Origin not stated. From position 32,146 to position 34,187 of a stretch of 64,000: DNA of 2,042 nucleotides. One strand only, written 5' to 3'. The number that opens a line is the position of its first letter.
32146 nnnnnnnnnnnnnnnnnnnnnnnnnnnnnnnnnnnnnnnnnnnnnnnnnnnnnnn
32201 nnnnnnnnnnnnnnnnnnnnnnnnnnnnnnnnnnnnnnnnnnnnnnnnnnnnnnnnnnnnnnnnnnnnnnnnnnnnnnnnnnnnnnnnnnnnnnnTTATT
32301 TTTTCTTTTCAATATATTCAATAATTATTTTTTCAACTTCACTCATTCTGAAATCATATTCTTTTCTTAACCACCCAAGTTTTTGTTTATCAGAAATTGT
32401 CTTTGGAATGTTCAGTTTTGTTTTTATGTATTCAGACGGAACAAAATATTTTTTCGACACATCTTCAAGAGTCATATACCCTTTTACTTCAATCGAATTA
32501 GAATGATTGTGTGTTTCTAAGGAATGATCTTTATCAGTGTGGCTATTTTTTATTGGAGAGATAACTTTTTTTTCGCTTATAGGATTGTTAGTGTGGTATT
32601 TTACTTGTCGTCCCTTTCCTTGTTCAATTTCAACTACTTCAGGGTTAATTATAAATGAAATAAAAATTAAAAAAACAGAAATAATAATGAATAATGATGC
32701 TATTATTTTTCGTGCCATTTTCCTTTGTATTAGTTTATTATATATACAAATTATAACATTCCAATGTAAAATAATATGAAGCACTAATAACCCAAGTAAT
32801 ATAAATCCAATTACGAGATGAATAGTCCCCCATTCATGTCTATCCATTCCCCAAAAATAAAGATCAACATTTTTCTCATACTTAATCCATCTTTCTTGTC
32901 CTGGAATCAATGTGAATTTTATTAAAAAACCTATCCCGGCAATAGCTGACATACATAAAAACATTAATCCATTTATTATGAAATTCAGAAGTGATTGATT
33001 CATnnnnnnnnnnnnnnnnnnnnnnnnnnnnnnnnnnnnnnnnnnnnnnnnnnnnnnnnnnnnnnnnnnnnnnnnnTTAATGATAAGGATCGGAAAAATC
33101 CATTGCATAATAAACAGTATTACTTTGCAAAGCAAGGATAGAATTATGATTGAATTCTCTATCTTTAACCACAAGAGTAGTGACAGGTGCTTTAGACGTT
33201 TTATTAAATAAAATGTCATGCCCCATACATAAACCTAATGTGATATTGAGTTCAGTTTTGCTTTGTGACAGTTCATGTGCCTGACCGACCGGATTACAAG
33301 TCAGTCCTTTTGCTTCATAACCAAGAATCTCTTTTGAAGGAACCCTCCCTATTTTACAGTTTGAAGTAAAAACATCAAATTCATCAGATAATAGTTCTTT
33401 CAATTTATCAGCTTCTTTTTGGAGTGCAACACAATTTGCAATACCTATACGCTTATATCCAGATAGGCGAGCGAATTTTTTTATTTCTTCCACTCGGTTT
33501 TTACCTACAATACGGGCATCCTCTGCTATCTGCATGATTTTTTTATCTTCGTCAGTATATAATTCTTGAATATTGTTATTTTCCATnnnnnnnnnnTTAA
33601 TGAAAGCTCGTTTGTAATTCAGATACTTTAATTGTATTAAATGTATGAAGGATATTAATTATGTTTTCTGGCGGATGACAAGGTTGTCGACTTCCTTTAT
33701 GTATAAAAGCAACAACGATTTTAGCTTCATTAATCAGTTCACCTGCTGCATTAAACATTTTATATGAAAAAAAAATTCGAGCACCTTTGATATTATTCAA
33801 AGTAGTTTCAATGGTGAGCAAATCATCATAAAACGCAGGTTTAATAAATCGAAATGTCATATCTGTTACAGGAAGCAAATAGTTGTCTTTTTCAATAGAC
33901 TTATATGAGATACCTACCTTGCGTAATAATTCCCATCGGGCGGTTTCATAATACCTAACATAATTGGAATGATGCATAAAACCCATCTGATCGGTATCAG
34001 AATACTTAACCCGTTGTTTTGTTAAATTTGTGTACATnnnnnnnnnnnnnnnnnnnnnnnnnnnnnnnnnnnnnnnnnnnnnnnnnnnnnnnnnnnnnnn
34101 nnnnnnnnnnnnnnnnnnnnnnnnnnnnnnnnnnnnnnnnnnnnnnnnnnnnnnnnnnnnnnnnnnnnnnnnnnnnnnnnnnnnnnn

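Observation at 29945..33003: HdrC-HdrB-MvhD without HdrA, preceded by a DUF4405 cytochrome-b-like membrane protein: a possible membrane-anchored HdrDE analogue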

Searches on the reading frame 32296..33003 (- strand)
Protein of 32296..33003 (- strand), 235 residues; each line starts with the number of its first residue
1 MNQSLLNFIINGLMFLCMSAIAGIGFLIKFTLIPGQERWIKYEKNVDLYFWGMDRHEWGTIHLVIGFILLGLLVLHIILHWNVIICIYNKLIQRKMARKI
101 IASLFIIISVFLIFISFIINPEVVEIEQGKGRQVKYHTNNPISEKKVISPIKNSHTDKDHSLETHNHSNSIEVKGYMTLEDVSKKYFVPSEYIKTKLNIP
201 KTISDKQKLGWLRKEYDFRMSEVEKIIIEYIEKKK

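Call 3: search_protein_families(library=pfam, proteins=[window:32296-33003:-], max_evalue=0.01)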
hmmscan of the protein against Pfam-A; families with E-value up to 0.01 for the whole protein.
window:32296-33003:- (235 aa): 2 families
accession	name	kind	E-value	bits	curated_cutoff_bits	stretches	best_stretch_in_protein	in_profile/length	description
PF14358.11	DUF4405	-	5.5e-13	49.7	26.7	1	9-81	1-66/66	Domain of unknown function (DUF4405)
PF01292.26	Ni_hydr_CYTB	-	0.0098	16.1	30.1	1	9-79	101-161/179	Prokaryotic cytochrome b561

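Call 4: search_protein_families(library=ncbifam, proteins=[window:32296-33003:-], max_evalue=0.01)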
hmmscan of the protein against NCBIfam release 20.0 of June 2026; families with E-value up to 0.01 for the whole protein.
window:32296-33003:- (235 aa): 1 family
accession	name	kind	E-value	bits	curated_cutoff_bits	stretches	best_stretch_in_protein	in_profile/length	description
NF047761.1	LBF_4227_fam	equivalog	0.0067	16.9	75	1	73-118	8-53/96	LBF_4227 family protein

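Call 24: find_homologous_proteins(query=window:32296-33003:-, max_evalue=0.001)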
Query window:32296-33003:- (235 aa): 271 proteins with E <= 0.001 among 871 candidates; the best 120 are listed.
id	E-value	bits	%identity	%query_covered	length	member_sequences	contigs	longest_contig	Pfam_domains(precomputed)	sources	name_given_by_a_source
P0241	1.0e-150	518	100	100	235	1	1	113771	PF14358.12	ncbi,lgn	-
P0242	4.3e-108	379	75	100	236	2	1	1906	PF14358.12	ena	-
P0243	1.6e-90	321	66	93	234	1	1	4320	PF14358.12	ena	-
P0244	2.4e-87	311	63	98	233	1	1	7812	PF14358.12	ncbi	-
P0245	6.5e-84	300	63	94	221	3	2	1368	PF14358.12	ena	-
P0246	8.8e-83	296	56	100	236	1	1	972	PF14358.12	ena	-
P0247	1.4e-82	295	60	94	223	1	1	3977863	PF14358.12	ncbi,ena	-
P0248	1.8e-81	292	56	99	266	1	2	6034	PF14358.12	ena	-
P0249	2.4e-81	291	60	98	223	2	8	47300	PF14358.12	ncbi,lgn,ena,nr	ncbi:MAG: DUF4405 domain-containing protein [Bacteroidales bacterium]|nr:DUF4405 domain-containing p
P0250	9.5e-80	286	59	98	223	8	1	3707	PF14358.12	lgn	-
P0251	1.8e-78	282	54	100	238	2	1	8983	PF14358.12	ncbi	-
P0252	3.0e-78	281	65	93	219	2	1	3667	PF14358.12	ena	-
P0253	7.9e-78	280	53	99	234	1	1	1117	PF14358.12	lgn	-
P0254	1.2e-77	279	57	99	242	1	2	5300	PF14358.12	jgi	jgi:glucan phosphoethanolaminetransferase (alkaline phosphatase superfamily)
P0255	1.7e-77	279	54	99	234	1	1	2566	PF14358.12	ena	-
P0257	6.0e-77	277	63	92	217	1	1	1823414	PF14358.12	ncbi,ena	-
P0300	8.0e-67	244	51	98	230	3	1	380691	PF14358.12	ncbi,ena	-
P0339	2.6e-60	222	47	97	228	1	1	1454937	PF14358.12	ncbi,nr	ncbi:MAG: DUF4405 domain-containing protein [Bacteroidales bacterium]|nr:DUF4405 domain-containing p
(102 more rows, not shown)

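Call 25: find_encoding_contigs(protein=P0241, flank=3000, max_places=2)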
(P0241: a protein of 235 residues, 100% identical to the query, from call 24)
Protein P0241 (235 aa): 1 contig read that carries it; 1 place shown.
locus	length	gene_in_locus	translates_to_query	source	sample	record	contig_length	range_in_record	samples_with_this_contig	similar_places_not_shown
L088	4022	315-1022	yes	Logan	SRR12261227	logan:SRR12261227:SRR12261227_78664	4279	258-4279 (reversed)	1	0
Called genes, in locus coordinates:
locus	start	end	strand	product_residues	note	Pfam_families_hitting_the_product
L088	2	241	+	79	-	?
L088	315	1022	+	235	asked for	PF14358:DUF4405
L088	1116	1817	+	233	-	PF13237:Fer4_10 (weak), PF12838:Fer4_7 (faint), PF13183:Fer4_8, PF13187:Fer4_9, PF13484:Fer4_16 (faint), PF13534:Fer4_17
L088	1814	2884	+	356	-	PF02754:CCG (weak)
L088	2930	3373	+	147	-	PF02662:FlpD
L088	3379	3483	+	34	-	-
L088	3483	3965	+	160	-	PF02635:DsrE (weak)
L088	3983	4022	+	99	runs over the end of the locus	?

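Call 26: find_encoding_contigs(protein=P0247, flank=8000, max_places=1)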
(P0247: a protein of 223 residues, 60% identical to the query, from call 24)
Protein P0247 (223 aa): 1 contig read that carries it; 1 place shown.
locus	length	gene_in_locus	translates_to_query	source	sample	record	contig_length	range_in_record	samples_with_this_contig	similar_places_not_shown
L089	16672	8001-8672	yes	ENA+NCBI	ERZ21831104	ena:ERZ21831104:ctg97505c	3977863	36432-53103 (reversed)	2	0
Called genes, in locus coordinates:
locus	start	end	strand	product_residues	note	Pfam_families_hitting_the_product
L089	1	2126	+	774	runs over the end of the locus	PF09364:XFP_N, PF03894:XFP, PF09363:XFP_C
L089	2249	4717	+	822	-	PF00690:Cation_ATPase_N, PF00122:E1-E2_ATPase, PF00702:Hydrolase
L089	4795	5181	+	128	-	PF02922:CBM_48 (weak), PF16561:AMPK1_CBM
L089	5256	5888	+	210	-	PF02585:PIG-L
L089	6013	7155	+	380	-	PF20706:GT4-conflict (weak), PF00534:Glycos_transf_1, PF13692:Glyco_trans_1_4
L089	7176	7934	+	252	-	-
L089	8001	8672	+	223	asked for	PF14358:DUF4405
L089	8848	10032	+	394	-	PF12899:Glyco_hydro_100, PF06202:GDE_C (weak)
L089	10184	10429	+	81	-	-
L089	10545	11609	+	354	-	PF01544:CorA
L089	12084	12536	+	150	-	-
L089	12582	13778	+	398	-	PF00999:Na_H_Exchanger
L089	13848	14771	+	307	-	PF00226:DnaJ, PF01556:DnaJ_C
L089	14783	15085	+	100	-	-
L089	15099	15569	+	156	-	PF02142:MGS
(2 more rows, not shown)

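Call 27: find_encoding_contigs(protein=P0257, flank=8000, max_places=1)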
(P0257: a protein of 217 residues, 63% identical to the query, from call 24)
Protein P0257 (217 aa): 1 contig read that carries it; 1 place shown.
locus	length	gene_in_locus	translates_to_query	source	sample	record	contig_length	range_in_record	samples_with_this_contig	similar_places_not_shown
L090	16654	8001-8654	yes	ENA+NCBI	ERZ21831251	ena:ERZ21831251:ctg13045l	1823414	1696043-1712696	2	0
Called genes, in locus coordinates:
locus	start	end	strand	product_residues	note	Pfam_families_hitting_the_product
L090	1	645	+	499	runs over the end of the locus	PF14322:SusD-like_3, PF12771:SusD-like_2, PF07980:SusD_RagB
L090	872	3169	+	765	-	PF02838:Glyco_hydro_20b, PF16126:DUF4838, PF00728:Glyco_hydro_20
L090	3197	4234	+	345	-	PF00795:CN_hydrolase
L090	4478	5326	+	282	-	PF02449:Glyco_hydro_42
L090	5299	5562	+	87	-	-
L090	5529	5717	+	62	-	PF16116:DUF4832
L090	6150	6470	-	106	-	PF01638:HxlR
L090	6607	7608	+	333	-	PF08240:ADH_N, PF00107:ADH_zinc_N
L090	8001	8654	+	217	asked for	PF14358:DUF4405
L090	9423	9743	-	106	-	PF13683:rve_3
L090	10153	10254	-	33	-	-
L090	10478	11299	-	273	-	PF05985:EutC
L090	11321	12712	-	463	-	PF06751:EutB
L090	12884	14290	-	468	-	PF00324:AA_permease, PF13520:AA_permease_2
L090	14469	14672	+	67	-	-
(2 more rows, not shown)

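Call 28: find_related_loci(query=window:32296-33003:-, collection=metagenome_contigs, flank=6000)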
Query window:32296-33003:- (235 aa) in metagenome_contigs; peptide patterns used: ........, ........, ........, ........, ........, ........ (x = any residue, [..] = any of these).
239 stretches matched a pattern; 52 encode a relative of the query (tblastn E <= 1e-3); 52 distinct loci.
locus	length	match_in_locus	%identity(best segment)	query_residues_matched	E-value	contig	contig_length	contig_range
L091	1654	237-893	60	1-230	1e-93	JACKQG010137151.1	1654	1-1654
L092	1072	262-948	52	1-230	2e-78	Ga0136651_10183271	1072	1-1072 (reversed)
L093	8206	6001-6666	48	1-231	6e-66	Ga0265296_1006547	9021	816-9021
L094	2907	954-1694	43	1-227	2e-66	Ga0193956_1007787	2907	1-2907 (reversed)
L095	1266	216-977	44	1-231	4e-68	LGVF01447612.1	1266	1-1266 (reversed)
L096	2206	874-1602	47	1-234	2e-65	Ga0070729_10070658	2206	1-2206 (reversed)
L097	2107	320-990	52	1-233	9e-65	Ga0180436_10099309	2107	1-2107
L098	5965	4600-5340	45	1-230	1e-55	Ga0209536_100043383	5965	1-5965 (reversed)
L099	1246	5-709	40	6-227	1e-52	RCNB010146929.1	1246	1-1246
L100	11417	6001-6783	35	1-235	1e-48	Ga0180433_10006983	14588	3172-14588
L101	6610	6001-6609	43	1-186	1e-46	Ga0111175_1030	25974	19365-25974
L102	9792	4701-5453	34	7-229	2e-46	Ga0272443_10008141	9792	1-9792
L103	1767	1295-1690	56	2-133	2e-46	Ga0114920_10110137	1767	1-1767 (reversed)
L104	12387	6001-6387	51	1-131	3e-40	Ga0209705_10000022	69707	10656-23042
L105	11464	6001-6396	50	1-132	7e-40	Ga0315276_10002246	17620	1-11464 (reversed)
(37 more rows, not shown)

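Call 59: predict_structure(alignment_id=A1)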
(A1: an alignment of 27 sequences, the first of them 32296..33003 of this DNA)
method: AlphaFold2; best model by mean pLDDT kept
length: 235 residues; sequences in the alignment: 27
mean_pLDDT: 69.5   pTM: 0.35
mean pLDDT of the five models: 69.5, 66.5, 65.9, 64.4, 63.7
residues with pLDDT >= 90: 54; 70-90: 83; 50-70: 57; < 50: 41
segments of 3 or more residues with pLDDT < 50: 128-168
pLDDT, mean of each block of 10 residues (from residue 1): 68 72 68 61 66 74 76 75 68 65 76 72 59 36 31 30 40 90 93 94 92 92 93 84
secondary structure, 60 per line:
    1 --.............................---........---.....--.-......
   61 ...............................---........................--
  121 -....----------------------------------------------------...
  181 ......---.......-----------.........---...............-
elements in order: H3-31 H35-42 E46-50 H55-91 H95-118 E122-125 H179-186 H190-196 H209-216 H220-234

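Call 61: fold_search(model_id=the predicted structure, library=pdb)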
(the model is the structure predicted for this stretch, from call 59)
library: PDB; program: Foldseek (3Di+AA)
matches with E <= 10: 2; with E <= 0.001: 0
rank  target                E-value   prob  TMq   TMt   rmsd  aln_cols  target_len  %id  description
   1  2djp_MODEL_1_A        1.0e+01  0.10  0.12  0.33   3.1        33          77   27  The solution structure of the LysM domain of human hypothetical protein SB145 (released 2006-10-05)
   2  1cjg_MODEL_1_A        1.0e+01  0.06  0.10  0.32   8.8        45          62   20  NMR STRUCTURE OF LAC REPRESSOR HP62-DNA COMPLEX (released 2000-01-01)

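Call 77: find_encoding_contigs(protein=P0339, flank=8000, max_places=1)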
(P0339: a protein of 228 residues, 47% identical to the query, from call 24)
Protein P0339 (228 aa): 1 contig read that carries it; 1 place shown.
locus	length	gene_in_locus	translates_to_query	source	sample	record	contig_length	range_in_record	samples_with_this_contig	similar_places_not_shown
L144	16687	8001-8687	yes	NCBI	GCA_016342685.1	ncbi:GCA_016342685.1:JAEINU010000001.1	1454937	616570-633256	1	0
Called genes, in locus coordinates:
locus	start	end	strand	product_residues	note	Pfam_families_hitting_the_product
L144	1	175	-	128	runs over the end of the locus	PF03061:4HBT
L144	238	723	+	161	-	PF02001:DUF134, PF08281:Sigma70_r4_2 (weak)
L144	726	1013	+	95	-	PF17253:DUF5320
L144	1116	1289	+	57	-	-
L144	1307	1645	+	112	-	PF02579:Nitro_FeMo-Co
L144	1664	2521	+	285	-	PF01656:CbiA, PF10609:ParA, PF13614:AAA_31, PF13484:Fer4_16 (faint), PF00037:Fer4 (faint), PF12837:Fer4_6 (weak), PF14697:Fer4_21 (weak), PF13187:Fer4_9 (weak), +1 more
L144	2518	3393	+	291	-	PF01656:CbiA, PF10609:ParA (faint), PF00037:Fer4 (weak), PF13237:Fer4_10 (weak), PF14697:Fer4_21, PF12838:Fer4_7 (weak), PF13187:Fer4_9 (weak), PF00037:Fer4 (weak), +4 more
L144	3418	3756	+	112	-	PF02579:Nitro_FeMo-Co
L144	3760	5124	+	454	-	PF03486:HI0933_like (faint), PF07992:Pyr_redox_2, PF13738:Pyr_redox_3, PF00070:Pyr_redox, PF02852:Pyr_redox_dim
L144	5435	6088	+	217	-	PF01209:Ubie_methyltran, PF01269:Fibrillarin (weak), PF02353:CMAS, PF13489:Methyltransf_23, PF13847:Methyltransf_31, PF08241:Methyltransf_11, PF08242:Methyltransf_12, PF13649:Methyltransf_25, +1 more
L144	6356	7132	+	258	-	PF00753:Lactamase_B, PF12706:Lactamase_B_2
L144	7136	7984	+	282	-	PF01937:ARMT1-like_dom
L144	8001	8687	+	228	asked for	PF14358:DUF4405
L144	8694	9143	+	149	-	PF08821:CGGC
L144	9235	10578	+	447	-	PF00004:AAA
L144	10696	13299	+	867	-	PF01471:PG_binding_1 (faint)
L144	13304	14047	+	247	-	-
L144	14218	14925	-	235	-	PF08713:DNA_alkylation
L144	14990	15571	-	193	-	PF05962:HutD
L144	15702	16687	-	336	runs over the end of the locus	PF00144:Beta-lactamase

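Call 78: find_encoding_contigs(protein=P0300, flank=8000, max_places=1)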
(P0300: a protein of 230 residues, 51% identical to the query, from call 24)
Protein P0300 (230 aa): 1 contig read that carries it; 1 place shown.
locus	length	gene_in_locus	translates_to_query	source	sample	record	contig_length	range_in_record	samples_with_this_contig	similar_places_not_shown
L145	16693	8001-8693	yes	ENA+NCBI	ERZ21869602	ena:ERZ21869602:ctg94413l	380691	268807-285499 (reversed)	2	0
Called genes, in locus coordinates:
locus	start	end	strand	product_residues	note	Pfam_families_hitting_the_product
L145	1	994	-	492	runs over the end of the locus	PF02310:B12-binding, PF04055:Radical_SAM, PF13282:DUF4070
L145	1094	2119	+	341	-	PF00512:HisKA, PF02518:HATPase_c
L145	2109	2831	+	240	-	PF00072:Response_reg, PF00486:Trans_reg_C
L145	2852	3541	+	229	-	PF09365:DUF2461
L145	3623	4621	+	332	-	PF01208:URO-D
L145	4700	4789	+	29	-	-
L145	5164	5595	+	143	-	PF12675:DUF3795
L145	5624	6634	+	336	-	PF02277:DBI_PRT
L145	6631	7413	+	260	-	PF02654:CobS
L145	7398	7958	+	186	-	PF00300:His_Phos_1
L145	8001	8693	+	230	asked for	PF14358:DUF4405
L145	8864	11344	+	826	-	PF00072:Response_reg, PF00989:PAS, PF08447:PAS_3, PF13426:PAS_9, PF00989:PAS, PF08448:PAS_4, PF13426:PAS_9, PF07568:HisKA_2, +8 more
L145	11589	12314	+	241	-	PF01209:Ubie_methyltran, PF13489:Methyltransf_23, PF13649:Methyltransf_25, PF13847:Methyltransf_31, PF08241:Methyltransf_11, PF08242:Methyltransf_12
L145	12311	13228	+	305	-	PF01040:UbiA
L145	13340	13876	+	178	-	PF02517:Rce1-like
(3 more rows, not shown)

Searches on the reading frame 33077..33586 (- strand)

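Call 3: search_protein_families(library=pfam, proteins=[window:33077-33586:-], max_evalue=0.01)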
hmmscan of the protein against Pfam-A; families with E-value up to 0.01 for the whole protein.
window:33077-33586:- (169 aa): 1 family
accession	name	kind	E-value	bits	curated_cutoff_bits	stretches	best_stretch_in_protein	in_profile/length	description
PF08901.16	DUF1847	-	2.7e-37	128.2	25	1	5-138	12-157/157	Protein of unknown function (DUF1847)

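Call 4: search_protein_families(library=ncbifam, proteins=[window:33077-33586:-], max_evalue=0.01)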
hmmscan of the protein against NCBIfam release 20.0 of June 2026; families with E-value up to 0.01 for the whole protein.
window:33077-33586:- (169 aa): 0 families

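Call 75: search_protein_families(library=ncbifam, proteins=[window:33077-33586:-], max_evalue=0.001)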
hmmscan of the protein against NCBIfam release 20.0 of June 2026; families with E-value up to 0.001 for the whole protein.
window:33077-33586:- (169 aa): 0 families

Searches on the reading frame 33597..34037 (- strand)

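Call 3: search_protein_families(library=pfam, proteins=[window:33597-34037:-], max_evalue=0.01)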
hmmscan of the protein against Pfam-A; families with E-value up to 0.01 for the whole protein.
window:33597-34037:- (146 aa): 3 families
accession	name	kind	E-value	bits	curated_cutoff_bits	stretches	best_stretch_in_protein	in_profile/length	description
PF13279.12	4HBT_2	-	8.4e-20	71.9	25.5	1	10-126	1-118/122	Thioesterase-like superfamily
PF03061.28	4HBT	-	2.1e-14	54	20.6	1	18-101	1-77/79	Thioesterase superfamily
PF01643.23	Acyl-ACP_TE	-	1.5e-05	25.1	23.7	1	9-129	9-130/131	Acyl-ACP thioesterase N-terminal domain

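Call 4: search_protein_families(library=ncbifam, proteins=[window:33597-34037:-], max_evalue=0.01)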
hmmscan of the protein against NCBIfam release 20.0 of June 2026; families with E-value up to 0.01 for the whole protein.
window:33597-34037:- (146 aa): 5 families
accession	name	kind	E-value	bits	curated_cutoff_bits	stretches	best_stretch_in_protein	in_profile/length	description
TIGR00051.1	TIGR00051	subfamily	3.7e-28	98.2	68.7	1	8-117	2-111/117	YbgC/FadM family acyl-CoA thioesterase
TIGR02799.1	thio_ybgC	equivalog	1e-25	90.4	141.35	1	7-127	4-124/126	tol-pal system-associated acyl-CoA thioesterase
NF047424.1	MenI_Staph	exception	2.9e-24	85.7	225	1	3-124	3-124/148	1,4-dihydroxy-2-naphthoyl-CoA hydrolase MenI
NF008065.0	PRK10800.1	equivalog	1.4e-23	83.5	185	1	9-127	11-129/134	tol-pal system-associated acyl-CoA thioesterase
NF005716.0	PRK07531.1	equivalog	5.3e-06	25.4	592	1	5-134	347-475/495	carnitine 3-dehydrogenase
